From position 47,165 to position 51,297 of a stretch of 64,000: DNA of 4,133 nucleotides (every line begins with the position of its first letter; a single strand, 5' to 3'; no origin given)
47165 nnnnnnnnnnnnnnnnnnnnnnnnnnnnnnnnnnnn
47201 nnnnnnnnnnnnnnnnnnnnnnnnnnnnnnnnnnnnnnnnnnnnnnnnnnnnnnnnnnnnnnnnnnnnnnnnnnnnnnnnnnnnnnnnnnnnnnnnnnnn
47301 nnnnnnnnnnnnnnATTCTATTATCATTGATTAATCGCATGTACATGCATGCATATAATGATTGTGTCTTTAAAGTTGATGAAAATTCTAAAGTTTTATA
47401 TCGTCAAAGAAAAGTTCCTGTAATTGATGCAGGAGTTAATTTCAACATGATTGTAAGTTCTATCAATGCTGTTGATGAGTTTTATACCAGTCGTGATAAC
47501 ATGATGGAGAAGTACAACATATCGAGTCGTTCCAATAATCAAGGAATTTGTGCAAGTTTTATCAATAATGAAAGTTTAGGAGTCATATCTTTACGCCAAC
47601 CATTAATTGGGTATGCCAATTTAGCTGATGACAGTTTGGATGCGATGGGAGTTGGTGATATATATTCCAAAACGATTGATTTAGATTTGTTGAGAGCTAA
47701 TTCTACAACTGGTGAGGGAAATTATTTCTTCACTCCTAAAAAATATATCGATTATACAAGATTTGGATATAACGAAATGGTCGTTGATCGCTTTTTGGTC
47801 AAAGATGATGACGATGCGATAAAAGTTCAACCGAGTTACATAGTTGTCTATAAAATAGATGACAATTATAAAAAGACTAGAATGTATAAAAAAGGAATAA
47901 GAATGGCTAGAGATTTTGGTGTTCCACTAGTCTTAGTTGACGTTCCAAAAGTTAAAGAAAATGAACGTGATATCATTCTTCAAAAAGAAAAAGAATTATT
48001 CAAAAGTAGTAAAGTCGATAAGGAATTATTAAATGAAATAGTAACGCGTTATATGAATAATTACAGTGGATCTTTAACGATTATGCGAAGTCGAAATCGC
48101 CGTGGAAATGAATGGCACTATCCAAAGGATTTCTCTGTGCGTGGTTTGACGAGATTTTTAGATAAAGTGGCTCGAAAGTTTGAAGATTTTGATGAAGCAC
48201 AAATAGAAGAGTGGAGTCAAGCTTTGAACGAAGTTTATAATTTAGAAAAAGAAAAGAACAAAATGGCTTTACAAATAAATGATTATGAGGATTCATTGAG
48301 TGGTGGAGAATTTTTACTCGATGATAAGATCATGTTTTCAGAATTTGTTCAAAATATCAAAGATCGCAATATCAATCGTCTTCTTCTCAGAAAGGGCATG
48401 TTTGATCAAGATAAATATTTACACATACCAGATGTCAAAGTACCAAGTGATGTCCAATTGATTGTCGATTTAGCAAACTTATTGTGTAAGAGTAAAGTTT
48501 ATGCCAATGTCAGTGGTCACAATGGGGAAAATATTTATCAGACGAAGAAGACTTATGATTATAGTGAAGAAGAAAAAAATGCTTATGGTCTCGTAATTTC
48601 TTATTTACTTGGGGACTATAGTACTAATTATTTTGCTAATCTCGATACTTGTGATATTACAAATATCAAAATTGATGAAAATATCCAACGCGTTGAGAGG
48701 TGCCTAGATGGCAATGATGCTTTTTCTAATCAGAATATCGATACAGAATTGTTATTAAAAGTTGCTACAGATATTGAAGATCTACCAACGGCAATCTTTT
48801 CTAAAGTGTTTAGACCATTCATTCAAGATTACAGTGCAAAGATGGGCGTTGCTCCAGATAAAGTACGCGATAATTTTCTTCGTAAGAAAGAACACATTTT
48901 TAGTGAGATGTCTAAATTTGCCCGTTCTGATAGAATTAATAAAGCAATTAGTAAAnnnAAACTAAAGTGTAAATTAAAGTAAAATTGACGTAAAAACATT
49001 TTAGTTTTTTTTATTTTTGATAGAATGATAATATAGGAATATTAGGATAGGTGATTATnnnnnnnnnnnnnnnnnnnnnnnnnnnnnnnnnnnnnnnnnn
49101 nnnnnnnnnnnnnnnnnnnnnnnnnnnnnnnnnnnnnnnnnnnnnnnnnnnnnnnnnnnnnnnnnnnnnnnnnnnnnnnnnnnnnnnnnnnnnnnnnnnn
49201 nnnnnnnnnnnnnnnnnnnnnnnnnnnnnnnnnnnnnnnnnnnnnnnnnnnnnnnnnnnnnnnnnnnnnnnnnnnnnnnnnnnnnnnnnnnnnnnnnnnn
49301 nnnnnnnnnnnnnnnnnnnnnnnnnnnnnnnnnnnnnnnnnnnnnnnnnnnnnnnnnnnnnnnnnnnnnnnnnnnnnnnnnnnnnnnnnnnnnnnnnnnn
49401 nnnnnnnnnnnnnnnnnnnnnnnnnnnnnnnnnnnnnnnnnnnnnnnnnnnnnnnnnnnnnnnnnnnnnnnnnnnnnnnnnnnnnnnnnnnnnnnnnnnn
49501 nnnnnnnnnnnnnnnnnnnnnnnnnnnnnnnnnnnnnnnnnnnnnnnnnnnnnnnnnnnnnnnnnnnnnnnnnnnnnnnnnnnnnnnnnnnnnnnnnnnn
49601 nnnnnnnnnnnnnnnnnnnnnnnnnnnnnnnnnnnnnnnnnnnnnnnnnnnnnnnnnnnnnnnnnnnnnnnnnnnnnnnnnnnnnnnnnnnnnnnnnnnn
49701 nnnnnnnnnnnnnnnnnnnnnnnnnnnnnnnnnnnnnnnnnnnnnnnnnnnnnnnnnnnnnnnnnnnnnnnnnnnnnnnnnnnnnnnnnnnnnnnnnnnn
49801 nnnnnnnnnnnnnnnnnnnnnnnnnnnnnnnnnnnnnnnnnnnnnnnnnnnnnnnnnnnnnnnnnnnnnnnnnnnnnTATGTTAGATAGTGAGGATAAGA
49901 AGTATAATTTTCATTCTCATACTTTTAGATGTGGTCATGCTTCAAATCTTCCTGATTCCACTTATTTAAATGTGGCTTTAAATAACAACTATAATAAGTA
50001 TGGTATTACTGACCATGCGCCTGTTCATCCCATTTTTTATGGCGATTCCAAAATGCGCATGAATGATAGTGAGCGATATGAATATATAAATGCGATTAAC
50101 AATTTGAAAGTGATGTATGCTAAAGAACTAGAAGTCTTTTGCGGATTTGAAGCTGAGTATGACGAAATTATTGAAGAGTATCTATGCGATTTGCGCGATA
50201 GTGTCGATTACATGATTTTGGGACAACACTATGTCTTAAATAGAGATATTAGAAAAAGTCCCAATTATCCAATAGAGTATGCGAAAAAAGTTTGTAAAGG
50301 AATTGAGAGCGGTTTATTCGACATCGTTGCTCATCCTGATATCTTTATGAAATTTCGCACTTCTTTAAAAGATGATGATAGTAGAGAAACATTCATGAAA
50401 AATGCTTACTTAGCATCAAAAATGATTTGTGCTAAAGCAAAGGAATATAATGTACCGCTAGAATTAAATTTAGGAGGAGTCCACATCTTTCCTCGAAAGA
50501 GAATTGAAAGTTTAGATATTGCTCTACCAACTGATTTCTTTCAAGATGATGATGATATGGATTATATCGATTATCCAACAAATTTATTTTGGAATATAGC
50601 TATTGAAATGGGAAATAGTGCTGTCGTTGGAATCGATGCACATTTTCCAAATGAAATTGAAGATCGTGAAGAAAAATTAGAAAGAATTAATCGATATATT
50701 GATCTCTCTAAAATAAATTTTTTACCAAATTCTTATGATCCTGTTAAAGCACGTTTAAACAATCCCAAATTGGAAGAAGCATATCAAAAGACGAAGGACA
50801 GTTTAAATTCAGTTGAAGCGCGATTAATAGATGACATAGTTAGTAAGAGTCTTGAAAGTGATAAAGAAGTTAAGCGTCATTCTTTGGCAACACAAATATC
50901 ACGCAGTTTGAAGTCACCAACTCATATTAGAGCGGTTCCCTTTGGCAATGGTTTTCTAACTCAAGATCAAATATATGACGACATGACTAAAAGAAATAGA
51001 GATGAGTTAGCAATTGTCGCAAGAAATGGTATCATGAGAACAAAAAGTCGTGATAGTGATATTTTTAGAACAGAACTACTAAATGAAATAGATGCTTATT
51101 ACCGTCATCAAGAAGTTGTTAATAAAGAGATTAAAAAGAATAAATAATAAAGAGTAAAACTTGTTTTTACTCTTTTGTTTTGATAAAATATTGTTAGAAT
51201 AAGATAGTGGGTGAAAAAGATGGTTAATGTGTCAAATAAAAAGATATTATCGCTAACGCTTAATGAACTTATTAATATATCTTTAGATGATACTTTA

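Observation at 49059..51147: Atypical kinase-like gene translationally coupled to a PHP phosphoesterase inside the island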

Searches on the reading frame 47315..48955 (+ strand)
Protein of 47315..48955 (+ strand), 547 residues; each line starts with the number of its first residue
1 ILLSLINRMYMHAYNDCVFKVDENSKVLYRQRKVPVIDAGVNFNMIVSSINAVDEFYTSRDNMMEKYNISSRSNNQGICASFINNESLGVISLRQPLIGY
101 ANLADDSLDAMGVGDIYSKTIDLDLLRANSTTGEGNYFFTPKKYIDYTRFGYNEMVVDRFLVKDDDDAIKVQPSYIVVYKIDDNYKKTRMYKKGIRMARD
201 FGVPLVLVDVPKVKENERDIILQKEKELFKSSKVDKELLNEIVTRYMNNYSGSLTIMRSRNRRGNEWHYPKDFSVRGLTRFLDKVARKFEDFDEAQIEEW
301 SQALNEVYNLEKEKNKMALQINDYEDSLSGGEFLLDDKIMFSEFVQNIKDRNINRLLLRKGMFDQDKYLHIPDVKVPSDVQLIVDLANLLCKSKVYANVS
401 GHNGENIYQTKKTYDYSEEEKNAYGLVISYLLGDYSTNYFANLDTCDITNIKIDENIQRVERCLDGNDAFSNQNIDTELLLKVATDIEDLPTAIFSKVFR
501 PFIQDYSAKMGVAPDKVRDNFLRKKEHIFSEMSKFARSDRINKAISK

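Call 40: find_homologous_proteins(query=window:47315-48955:+, max_evalue=0.001)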
Query window:47315-48955:+ (547 aa): 4 proteins with E <= 0.001 among 8000 candidates.
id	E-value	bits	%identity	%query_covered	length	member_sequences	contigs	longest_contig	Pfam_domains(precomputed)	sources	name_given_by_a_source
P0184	2.9e-135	470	46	97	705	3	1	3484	-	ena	-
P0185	1.0e-65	241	32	97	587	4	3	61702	-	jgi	-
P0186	2.1e-63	233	39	59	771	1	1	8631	-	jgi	-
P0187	1.5e-61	227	39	60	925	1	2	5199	-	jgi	-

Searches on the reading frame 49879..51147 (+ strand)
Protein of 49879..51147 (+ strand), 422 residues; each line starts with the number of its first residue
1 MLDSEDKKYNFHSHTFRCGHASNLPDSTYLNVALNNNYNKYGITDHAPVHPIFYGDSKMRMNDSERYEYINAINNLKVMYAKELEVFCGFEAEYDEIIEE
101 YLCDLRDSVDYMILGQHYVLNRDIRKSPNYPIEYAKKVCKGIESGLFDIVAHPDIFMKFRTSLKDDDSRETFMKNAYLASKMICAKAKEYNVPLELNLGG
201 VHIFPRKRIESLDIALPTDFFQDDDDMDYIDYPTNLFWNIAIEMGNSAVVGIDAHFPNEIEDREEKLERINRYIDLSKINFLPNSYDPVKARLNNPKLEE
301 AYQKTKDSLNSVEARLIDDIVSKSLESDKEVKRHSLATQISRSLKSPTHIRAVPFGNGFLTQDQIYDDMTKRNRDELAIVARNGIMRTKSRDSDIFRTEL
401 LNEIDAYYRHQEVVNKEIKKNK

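Call 3: search_protein_families(library=pfam, proteins=[window:49879-51147:+], max_evalue=1)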
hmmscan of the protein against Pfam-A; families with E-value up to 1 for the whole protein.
window:49879-51147:+ (422 aa): 1 family
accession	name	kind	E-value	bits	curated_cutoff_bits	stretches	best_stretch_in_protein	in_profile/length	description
PF02811.25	PHP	-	2.7e-08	34.8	26.4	1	11-197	2-162/164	PHP domain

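Call 4: search_protein_families(library=ncbifam, proteins=[window:49879-51147:+], max_evalue=1)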
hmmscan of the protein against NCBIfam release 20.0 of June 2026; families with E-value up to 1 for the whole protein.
window:49879-51147:+ (422 aa): 5 families
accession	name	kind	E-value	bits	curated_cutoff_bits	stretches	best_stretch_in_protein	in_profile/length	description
NF005596.0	PRK07328.1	subfamily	4.9e-21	75.3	202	1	10-165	5-173/269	histidinol-phosphatase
TIGR01856.1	hisJ_fam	subfamily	2.7e-18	66.6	90.2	1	10-122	2-116/252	histidinol-phosphatase HisJ family protein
NF005996.1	PRK08123.1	equivalog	5.4e-15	55.4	133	1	12-137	4-132/262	histidinol-phosphatase HisJ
NF006702.0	PRK09248.1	domain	6.7e-05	22.5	264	1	9-154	5-134/246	PHP domain-containing protein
NF005235.0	PRK06740.1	equivalog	0.0016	17.9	442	1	133-174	202-243/335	histidinol phosphate phosphatase domain-containing protein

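Call 10: search_solved_structures(query=window:49879-51147:+, max_evalue=1, show_alignments=2)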
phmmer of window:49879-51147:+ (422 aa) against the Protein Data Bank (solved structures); distinct sequences matched with E-value up to 1: 2.
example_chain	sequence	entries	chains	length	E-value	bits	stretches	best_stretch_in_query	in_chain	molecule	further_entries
2yxo_A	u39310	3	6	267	4.8e-10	42.3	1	11-165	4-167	Histidinol phosphatase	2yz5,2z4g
3dcp_A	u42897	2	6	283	0.0001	24.7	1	9-120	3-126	Histidinol-phosphatase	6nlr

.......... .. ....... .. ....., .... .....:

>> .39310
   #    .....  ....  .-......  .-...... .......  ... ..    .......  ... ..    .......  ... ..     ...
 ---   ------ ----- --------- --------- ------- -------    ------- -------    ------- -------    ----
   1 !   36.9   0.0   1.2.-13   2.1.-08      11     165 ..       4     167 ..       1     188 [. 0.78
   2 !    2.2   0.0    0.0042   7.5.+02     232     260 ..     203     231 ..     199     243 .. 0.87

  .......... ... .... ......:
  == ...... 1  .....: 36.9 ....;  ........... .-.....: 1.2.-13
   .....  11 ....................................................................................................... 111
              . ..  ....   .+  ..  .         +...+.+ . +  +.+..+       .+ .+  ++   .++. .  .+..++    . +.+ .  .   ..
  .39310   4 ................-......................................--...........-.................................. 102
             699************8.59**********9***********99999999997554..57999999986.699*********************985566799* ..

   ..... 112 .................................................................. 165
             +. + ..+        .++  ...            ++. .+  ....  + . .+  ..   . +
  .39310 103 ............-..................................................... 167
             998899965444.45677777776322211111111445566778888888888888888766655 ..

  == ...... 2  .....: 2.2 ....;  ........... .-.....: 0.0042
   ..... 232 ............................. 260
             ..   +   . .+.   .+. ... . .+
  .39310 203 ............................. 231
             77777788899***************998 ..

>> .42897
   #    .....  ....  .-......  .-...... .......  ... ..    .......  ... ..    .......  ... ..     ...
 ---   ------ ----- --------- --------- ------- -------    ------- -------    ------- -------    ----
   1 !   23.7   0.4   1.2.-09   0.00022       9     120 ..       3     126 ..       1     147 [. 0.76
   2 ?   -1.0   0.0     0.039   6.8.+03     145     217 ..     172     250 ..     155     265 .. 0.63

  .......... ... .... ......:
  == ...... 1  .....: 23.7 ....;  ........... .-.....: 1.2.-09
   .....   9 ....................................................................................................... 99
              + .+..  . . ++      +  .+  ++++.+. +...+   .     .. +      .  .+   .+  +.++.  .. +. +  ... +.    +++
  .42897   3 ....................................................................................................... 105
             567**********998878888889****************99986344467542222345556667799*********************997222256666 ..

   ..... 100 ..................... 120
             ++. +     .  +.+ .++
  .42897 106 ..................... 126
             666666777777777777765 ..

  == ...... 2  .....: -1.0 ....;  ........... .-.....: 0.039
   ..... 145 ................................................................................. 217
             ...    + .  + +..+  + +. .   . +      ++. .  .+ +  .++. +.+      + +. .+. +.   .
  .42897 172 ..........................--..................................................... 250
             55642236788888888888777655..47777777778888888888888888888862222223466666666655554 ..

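Call 28: search_protein_families(library=phrogs, proteins=[window:49879-51147:+], max_evalue=0.01)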
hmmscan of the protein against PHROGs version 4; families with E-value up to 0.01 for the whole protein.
window:49879-51147:+ (422 aa): 0 families

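Call 29: search_protein_families(library=padloc, proteins=[window:49879-51147:+], max_evalue=0.01)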
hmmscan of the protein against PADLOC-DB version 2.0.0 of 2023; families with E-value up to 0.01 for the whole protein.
window:49879-51147:+ (422 aa): 0 families

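Call 78: find_related_loci(query=A4, collection=viral_contigs, flank=6000)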
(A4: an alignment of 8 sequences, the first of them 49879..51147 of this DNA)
Query A4 (422 aa) in viral_contigs; peptide patterns used: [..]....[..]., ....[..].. (x = any residue, [..] = any of these).
180 stretches matched a pattern, but none encodes a relative of the query by tblastn (E <= 1e-3).

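Call 81: find_related_loci(query=A4, collection=metagenome_contigs, flank=6000)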
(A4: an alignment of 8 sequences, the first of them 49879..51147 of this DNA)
Query A4 (422 aa) in metagenome_contigs; peptide patterns used: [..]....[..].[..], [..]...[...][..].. (x = any residue, [..] = any of these).
600 stretches matched a pattern (row limit reached: there are more); 351 encode a relative of the query (tblastn E <= 1e-3); the best 80 are kept; 80 distinct loci.
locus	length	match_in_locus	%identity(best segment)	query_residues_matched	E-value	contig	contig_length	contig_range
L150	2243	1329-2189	52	9-317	9e-103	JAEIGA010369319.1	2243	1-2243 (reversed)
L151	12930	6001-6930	39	1-325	1e-71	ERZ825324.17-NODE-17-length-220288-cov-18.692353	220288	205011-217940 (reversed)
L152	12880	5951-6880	39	1-325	1e-71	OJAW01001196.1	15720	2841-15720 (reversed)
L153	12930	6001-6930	39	1-325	2e-70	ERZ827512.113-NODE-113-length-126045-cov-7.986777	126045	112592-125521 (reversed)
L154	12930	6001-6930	40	1-325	3e-70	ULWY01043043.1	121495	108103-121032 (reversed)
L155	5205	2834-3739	38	9-326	4e-68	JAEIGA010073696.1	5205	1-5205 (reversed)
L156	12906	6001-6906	37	7-322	3e-64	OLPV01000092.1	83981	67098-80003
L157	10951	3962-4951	37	7-349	3e-64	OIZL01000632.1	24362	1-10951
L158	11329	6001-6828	37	9-306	1e-63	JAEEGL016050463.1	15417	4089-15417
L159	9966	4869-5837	37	9-344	1e-63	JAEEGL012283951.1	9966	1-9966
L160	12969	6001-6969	39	2-338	2e-63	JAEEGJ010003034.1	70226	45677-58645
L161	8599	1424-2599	33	7-421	3e-63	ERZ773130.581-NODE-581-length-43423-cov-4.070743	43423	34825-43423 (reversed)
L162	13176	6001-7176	34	7-421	6e-63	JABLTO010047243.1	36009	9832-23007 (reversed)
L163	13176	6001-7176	33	7-421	6e-63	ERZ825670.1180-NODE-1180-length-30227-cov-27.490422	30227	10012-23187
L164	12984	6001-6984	37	9-349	8e-63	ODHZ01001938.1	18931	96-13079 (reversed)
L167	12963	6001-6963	37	9-344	2e-62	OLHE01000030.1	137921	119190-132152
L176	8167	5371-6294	37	9-331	5e-55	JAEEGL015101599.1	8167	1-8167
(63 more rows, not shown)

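Call 83: search_protein_families(library=pfam, proteins=[L151:4480-7548:+, L158:4288-7398:+, L167:4261-7488:+, L176:3673-6684:+, L161:3163-8226:+, L160:5992-7368:+, L159:4656-6362:+], max_evalue=0.01)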
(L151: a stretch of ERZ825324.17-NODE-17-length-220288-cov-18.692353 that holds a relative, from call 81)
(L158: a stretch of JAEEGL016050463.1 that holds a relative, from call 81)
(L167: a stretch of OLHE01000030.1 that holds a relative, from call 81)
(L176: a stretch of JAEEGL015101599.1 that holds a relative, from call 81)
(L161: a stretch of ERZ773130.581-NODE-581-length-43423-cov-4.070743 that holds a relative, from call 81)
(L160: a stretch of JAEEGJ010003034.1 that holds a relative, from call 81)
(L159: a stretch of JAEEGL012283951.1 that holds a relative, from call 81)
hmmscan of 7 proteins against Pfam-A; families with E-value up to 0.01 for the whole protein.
L151:4480-7548:+ (1022 aa): 2 families
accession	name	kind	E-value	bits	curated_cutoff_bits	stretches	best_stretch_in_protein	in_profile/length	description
PF00331.26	Glyco_hydro_10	-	1.3e-30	107.1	22.1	1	165-473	14-287/311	Glycosyl hydrolase family 10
PF02811.25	PHP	-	1.9e-14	54.7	26.4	1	518-686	2-149/164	PHP domain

L158:4288-7398:+ (1036 aa): 2 families
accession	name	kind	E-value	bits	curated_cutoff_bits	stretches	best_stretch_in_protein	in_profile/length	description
PF00331.26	Glyco_hydro_10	-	1.2e-30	107.3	22.1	1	244-535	34-286/311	Glycosyl hydrolase family 10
PF02811.25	PHP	-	4e-13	50.5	26.4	1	574-763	2-162/164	PHP domain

L167:4261-7488:+ (1075 aa): 2 families
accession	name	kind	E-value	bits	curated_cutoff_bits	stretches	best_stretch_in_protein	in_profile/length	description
PF00331.26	Glyco_hydro_10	-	8.8e-29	101.1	22.1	1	243-540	27-285/311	Glycosyl hydrolase family 10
PF02811.25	PHP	-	1.3e-10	42.3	26.4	1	583-747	2-138/164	PHP domain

L176:3673-6684:+ (1003 aa): 2 families
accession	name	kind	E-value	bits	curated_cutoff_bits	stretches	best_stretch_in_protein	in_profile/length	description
PF00331.26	Glyco_hydro_10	-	8.7e-23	81.5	22.1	1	235-513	32-280/311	Glycosyl hydrolase family 10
PF02811.25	PHP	-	2.4e-14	54.4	26.4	1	569-757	2-161/164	PHP domain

L161:3163-8226:+ (1687 aa): 1 family
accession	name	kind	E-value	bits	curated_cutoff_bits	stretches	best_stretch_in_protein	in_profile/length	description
PF13475.11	DUF4116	-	0.00021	21.2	24.9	0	229-275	3-46/49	Domain of unknown function (DUF4116)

L160:5992-7368:+ (458 aa): 1 family
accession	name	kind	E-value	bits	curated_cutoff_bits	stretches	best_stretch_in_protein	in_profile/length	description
PF02811.25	PHP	-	1e-10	42.6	26.4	1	13-201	2-162/164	PHP domain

L159:4656-6362:+ (568 aa): 1 family
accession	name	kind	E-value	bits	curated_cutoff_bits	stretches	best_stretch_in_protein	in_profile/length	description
PF02811.25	PHP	-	2.3e-10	41.5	26.4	1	74-245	2-152/164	PHP domain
